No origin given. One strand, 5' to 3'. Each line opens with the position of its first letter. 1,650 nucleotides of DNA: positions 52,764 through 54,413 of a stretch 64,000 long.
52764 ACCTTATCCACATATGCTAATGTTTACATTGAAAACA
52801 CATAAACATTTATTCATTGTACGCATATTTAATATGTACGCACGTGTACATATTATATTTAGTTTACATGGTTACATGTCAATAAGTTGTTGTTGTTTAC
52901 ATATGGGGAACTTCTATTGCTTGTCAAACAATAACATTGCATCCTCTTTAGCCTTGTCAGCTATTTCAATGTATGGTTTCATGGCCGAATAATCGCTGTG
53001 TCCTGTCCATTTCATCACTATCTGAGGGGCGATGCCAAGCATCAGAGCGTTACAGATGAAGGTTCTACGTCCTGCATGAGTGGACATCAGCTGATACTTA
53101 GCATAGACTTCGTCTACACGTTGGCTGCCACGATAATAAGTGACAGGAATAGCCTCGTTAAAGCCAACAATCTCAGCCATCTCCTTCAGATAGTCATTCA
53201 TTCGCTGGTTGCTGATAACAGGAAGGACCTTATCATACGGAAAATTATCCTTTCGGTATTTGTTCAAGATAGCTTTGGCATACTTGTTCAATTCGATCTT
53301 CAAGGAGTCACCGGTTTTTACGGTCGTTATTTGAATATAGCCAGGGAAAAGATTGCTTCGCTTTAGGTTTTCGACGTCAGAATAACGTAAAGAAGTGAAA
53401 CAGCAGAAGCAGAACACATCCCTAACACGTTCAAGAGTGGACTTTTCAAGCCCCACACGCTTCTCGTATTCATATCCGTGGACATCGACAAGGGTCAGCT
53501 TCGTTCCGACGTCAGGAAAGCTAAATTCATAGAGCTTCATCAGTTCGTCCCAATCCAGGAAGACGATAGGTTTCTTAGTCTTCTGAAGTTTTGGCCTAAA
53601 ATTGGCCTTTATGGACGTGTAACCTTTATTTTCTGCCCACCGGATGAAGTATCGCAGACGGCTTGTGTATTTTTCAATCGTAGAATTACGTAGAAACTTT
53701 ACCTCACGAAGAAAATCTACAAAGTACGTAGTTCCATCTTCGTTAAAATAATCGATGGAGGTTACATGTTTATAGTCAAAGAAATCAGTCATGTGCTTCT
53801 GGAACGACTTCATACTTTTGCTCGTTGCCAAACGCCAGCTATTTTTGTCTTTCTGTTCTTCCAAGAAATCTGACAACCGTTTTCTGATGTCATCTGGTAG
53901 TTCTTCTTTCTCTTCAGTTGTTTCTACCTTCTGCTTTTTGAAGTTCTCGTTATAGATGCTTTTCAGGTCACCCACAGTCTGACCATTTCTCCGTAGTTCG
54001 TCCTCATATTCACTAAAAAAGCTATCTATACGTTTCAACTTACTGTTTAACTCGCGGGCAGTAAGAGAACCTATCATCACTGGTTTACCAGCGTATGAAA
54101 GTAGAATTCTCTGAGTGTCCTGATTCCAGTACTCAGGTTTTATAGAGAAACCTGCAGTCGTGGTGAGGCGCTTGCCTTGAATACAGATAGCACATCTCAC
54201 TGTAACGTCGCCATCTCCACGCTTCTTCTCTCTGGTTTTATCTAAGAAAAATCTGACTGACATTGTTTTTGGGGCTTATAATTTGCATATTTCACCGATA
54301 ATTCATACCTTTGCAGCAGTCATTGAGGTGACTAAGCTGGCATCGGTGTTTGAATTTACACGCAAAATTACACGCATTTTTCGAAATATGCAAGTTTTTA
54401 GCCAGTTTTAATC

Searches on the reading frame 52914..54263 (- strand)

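Call 12: search_protein_families(library=pfam, proteins=[window:52914-54263:-], max_evalue=0.01)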
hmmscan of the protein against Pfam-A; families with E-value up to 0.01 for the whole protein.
window:52914-54263:- (449 aa): 3 families
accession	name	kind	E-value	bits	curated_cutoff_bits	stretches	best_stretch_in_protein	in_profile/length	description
PF17293.8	Arm-DNA-bind_5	-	8.1e-07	29.9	22.6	1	9-101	5-84/87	Arm DNA-binding domain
PF00589.27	Phage_integrase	-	1.7e-05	25.1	27.1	1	278-436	22-170/172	Phage integrase family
PF13102.12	Phage_int_SAM_5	-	0.00012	22.8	22.3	1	133-220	9-92/98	Phage integrase SAM-like domain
